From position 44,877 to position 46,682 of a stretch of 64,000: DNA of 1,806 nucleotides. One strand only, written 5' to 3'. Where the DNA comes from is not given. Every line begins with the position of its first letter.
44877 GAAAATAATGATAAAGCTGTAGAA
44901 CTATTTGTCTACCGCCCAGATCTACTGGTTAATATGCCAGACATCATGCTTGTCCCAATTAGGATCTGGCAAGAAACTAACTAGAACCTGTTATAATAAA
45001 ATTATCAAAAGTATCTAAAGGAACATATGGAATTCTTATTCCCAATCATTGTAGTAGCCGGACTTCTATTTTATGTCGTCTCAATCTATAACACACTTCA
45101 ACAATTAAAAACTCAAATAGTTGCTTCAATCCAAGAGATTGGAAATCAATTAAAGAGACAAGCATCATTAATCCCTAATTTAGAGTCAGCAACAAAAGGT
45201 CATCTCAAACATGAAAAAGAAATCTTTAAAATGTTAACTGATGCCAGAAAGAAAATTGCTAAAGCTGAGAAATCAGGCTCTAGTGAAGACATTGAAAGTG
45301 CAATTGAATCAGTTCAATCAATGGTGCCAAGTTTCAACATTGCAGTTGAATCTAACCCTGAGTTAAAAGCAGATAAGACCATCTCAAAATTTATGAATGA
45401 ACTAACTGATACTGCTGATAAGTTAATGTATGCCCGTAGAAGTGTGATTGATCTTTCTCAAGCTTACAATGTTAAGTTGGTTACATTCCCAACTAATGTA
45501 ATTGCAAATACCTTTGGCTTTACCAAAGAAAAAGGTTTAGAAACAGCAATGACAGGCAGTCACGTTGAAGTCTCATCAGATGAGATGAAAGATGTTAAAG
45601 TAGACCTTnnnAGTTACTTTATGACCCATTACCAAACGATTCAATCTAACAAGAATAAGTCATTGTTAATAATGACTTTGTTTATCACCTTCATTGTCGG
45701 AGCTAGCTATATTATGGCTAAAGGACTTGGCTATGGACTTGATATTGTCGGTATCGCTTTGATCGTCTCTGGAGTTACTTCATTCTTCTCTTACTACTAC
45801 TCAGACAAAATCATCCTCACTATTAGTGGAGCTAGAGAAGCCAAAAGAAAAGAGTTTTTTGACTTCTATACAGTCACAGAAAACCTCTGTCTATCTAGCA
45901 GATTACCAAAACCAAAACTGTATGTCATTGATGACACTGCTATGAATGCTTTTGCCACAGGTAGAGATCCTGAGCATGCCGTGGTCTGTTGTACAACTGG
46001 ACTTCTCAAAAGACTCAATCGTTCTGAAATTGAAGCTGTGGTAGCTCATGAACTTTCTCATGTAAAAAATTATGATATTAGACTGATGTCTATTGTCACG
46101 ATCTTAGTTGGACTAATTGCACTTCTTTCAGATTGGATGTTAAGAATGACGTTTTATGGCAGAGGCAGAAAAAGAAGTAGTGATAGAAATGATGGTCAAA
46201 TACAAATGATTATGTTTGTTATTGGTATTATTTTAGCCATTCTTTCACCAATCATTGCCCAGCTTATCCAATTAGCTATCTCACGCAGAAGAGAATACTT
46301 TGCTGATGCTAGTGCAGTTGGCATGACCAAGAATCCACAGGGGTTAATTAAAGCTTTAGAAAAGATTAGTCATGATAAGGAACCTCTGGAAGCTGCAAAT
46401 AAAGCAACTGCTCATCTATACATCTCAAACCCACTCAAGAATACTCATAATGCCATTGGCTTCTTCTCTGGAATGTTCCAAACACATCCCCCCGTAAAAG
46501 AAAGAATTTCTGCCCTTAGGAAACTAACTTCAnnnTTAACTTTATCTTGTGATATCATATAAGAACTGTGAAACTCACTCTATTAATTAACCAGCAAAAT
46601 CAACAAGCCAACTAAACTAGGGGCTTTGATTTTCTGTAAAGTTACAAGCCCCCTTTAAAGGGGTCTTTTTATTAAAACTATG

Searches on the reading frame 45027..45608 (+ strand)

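Call 83: search_protein_families(library=pfam, proteins=[window:45027-45608:+], max_evalue=0.001)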
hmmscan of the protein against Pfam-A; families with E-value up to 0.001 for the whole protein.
window:45027-45608:+ (194 aa): 1 family
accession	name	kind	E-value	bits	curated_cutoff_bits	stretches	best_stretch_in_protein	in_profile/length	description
PF04011.17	LemA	-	3.1e-31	108.7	26.2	1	35-176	2-140/149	LemA family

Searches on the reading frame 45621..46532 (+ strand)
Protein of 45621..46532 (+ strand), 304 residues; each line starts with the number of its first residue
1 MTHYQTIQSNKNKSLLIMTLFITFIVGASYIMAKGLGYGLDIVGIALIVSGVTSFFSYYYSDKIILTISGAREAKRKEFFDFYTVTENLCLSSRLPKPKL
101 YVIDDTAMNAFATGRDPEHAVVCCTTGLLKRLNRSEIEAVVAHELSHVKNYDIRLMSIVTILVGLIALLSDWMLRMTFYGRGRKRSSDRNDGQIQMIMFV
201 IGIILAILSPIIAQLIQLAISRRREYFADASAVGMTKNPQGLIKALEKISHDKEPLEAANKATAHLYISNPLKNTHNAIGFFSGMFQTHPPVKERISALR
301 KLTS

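Call 33: search_protein_families(library=pfam, proteins=[window:45621-46532:+], max_evalue=0.001)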
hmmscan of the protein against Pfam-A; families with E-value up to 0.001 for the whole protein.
window:45621-46532:+ (304 aa): 2 families
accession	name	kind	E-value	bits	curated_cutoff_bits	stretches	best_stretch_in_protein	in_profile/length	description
PF01435.24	Peptidase_M48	-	1.1e-31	110.5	20.3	1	85-302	10-185/186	Peptidase family M48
PF05569.17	Peptidase_M56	-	0.00061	19.5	31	0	127-162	183-218/296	BlaR1 peptidase M56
